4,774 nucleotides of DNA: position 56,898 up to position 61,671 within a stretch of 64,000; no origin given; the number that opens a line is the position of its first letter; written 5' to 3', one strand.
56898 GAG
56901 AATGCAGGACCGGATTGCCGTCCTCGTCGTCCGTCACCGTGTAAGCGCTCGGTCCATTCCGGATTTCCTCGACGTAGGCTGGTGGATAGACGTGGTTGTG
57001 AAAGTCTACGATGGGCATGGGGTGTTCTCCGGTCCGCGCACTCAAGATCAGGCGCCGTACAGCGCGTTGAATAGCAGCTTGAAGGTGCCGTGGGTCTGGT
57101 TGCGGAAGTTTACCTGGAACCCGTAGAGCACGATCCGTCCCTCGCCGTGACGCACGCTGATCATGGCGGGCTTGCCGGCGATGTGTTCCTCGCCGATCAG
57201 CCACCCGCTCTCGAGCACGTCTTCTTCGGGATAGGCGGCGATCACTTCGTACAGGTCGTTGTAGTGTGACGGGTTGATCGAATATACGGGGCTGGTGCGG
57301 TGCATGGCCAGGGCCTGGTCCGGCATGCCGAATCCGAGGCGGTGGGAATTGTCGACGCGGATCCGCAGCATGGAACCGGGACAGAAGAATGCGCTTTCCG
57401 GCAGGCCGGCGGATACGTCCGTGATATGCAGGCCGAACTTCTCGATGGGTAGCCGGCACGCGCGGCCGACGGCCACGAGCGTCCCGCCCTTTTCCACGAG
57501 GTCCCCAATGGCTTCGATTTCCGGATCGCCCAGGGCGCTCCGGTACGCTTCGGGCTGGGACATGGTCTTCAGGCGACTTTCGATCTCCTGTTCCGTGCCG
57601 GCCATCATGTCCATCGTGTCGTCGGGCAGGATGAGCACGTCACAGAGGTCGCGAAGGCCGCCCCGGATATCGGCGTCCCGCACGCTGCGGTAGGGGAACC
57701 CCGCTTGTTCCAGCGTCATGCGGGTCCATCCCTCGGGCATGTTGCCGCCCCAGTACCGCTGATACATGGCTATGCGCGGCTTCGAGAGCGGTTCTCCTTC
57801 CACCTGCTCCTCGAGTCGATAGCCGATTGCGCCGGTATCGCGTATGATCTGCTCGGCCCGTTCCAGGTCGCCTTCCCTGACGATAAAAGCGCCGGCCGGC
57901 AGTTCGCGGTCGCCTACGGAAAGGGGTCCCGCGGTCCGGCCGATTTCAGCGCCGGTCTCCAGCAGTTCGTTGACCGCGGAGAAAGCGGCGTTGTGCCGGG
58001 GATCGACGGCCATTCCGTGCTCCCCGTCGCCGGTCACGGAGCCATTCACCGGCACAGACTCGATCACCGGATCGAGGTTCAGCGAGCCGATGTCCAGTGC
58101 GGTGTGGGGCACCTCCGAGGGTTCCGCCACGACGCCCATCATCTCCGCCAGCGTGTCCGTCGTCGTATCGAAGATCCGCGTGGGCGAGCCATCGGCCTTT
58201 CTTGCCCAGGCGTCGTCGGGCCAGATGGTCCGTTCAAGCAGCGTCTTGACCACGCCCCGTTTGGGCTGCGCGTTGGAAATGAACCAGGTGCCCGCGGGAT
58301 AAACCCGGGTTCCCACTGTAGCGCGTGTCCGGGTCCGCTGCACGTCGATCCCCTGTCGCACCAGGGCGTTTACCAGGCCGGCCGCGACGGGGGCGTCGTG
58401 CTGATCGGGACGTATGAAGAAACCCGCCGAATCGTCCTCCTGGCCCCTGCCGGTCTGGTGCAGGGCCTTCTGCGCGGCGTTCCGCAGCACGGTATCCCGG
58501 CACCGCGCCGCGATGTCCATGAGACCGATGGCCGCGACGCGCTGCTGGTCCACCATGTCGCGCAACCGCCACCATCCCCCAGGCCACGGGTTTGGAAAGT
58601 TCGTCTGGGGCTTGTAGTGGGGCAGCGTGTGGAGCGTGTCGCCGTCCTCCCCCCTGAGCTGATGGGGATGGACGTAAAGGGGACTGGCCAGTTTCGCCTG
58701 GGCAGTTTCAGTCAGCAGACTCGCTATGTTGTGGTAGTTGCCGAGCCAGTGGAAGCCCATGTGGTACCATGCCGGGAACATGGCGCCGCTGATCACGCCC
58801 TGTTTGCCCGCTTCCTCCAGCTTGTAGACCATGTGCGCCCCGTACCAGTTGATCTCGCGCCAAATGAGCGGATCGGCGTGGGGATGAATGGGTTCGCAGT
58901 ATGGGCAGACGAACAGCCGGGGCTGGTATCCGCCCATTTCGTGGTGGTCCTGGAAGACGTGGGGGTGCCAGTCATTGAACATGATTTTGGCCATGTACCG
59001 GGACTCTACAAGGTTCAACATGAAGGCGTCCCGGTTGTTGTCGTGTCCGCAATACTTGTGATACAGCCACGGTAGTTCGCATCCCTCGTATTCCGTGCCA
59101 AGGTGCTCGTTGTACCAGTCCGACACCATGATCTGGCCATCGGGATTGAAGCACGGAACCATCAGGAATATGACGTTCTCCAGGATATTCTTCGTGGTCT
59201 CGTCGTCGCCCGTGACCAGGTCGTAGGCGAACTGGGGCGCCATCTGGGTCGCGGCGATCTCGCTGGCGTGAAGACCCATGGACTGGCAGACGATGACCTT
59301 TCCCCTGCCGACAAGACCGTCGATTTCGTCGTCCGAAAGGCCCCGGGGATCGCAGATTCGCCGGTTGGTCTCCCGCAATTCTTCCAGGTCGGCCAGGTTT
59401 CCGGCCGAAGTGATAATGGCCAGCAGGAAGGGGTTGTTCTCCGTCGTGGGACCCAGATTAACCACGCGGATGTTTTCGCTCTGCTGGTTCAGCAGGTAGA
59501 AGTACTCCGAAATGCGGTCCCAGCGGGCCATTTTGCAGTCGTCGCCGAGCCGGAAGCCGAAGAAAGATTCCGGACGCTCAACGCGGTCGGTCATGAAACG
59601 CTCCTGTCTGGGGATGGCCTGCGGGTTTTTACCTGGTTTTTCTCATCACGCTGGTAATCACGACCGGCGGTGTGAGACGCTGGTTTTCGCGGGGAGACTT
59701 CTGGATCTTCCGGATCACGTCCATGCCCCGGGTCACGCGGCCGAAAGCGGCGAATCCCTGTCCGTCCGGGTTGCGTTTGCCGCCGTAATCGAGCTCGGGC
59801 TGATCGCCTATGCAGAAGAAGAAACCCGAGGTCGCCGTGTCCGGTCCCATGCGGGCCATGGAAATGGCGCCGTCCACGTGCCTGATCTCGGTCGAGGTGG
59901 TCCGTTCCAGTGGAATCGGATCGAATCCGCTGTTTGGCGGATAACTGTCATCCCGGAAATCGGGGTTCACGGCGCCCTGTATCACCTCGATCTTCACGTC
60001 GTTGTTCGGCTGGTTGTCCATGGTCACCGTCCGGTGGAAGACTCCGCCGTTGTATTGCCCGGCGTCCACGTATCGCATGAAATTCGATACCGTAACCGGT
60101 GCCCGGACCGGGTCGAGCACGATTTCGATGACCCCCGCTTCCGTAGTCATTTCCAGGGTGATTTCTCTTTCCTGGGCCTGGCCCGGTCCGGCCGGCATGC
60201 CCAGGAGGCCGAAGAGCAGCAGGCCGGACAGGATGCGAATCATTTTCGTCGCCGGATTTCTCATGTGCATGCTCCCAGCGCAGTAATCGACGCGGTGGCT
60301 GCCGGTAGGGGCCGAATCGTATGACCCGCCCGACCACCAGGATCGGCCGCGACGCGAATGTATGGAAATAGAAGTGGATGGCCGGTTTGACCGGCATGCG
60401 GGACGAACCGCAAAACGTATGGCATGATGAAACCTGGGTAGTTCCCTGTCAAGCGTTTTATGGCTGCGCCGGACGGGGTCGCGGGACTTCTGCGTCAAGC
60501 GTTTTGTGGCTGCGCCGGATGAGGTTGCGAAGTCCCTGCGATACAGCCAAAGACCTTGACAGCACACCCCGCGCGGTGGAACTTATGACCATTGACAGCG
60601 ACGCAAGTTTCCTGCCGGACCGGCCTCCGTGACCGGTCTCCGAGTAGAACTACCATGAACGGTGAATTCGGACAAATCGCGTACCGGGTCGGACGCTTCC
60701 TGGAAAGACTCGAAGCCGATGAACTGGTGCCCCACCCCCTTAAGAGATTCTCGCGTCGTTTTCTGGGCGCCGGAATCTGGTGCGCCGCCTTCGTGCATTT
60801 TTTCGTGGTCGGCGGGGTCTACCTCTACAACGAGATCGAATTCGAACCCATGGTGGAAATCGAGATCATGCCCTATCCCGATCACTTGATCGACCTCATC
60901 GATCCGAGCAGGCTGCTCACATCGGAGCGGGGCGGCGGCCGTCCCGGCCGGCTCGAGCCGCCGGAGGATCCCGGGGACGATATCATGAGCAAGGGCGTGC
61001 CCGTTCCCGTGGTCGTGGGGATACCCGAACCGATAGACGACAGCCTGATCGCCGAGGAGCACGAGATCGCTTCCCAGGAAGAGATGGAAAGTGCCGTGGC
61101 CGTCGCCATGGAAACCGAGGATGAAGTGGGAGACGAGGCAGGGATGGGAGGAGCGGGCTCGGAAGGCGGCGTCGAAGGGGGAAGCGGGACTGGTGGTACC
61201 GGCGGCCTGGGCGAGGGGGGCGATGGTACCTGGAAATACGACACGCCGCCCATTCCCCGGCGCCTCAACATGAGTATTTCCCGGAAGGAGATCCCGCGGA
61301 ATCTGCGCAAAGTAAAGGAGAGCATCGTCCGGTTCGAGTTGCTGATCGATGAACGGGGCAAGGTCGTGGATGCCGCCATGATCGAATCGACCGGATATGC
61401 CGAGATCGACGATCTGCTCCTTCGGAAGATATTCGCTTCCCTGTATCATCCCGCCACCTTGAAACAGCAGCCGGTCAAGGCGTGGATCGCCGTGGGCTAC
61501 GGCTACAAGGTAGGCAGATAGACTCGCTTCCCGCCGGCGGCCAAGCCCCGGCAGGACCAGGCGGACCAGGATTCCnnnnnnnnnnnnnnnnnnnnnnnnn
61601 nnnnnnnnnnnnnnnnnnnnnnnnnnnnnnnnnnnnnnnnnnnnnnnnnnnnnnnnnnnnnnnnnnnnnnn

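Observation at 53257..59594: Co-directional putative catabolic operon: M14 peptidase - amidohydrolase-2 - SDR - cupin - HIBADH-like dehydrogenase - small secreted protein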

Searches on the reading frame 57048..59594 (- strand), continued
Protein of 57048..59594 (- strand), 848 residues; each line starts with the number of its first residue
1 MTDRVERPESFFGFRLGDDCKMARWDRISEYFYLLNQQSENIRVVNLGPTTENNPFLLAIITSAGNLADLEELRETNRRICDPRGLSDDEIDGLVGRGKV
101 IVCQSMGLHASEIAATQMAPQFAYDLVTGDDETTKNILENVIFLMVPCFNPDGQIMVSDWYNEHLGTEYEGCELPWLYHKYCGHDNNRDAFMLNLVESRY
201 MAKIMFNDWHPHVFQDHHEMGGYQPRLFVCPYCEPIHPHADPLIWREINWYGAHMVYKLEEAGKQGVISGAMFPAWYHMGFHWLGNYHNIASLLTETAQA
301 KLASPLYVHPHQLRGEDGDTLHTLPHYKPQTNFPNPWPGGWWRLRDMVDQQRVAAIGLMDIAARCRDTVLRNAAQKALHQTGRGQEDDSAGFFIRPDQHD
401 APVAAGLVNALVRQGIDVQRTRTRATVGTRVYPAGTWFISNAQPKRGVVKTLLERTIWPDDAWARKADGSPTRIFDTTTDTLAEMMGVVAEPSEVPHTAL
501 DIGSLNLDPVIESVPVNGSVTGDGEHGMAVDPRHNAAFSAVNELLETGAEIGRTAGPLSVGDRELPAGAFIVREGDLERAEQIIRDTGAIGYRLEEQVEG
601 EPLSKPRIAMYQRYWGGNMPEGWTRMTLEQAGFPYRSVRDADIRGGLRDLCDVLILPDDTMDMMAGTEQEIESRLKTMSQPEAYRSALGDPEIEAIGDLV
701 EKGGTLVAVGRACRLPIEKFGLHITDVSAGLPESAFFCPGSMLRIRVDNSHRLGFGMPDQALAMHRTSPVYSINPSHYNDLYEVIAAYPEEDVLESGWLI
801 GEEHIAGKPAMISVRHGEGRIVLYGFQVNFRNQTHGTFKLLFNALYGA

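Call 101: search_protein_families(library=pfam, proteins=[L065:8070-9668:-, L052:8792-9958:+, L006:12655-13581:+, L006:13656-14015:+], max_evalue=0.001)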
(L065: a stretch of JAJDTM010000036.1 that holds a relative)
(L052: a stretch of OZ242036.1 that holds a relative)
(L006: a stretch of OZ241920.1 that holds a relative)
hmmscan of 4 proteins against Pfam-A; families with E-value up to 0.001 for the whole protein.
L065:8070-9668:- (533 aa): 1 family
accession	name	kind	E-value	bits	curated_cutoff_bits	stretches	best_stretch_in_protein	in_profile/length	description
PF01019.26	G_glu_transpept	-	2.2e-124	416.5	27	1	24-528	2-512/512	Gamma-glutamyltranspeptidase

L052:8792-9958:+ (389 aa): 3 families
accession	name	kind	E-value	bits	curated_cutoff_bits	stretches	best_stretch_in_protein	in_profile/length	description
PF01408.29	GFO_IDH_MocA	-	8.8e-22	78.5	24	1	6-135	2-119/120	Oxidoreductase family, NAD-binding Rossmann fold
PF02894.22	GFO_IDH_MocA_C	-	1.6e-16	61.2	22.9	1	150-367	3-218/218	Oxidoreductase family, C-terminal alpha/beta domain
PF22725.1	GFO_IDH_MocA_C3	-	1.2e-15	58.1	27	1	150-277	7-123/124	GFO/IDH/MocA C-terminal domain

L006:12655-13581:+ (308 aa): 1 family
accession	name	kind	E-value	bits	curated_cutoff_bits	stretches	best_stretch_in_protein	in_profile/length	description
PF07885.22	Ion_trans_2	-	2.2e-09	37.5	22.5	1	33-113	4-75/79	Ion channel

L006:13656-14015:+ (119 aa): 0 families

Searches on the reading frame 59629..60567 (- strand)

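Call 4: search_protein_families(library=pfam, proteins=[window:59629-60567:-], max_evalue=0.01)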
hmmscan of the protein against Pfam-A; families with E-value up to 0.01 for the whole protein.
window:59629-60567:- (312 aa): 1 family
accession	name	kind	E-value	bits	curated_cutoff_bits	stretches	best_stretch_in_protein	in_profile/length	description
PF00160.26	Pro_isomerase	-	2.9e-31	109.3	21.7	1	138-307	2-157/159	Cyclophilin type peptidyl-prolyl cis-trans isomerase/CLD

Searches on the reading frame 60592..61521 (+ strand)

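Call 4: search_protein_families(library=pfam, proteins=[window:60592-61521:+], max_evalue=0.01)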
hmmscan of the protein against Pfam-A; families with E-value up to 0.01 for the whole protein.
window:60592-61521:+ (309 aa): 1 family
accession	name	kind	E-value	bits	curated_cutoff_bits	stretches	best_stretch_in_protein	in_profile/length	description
PF03544.19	TonB_C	-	0.0038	18.1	24.6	1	243-303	15-75/79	Gram-negative bacterial TonB protein C-terminal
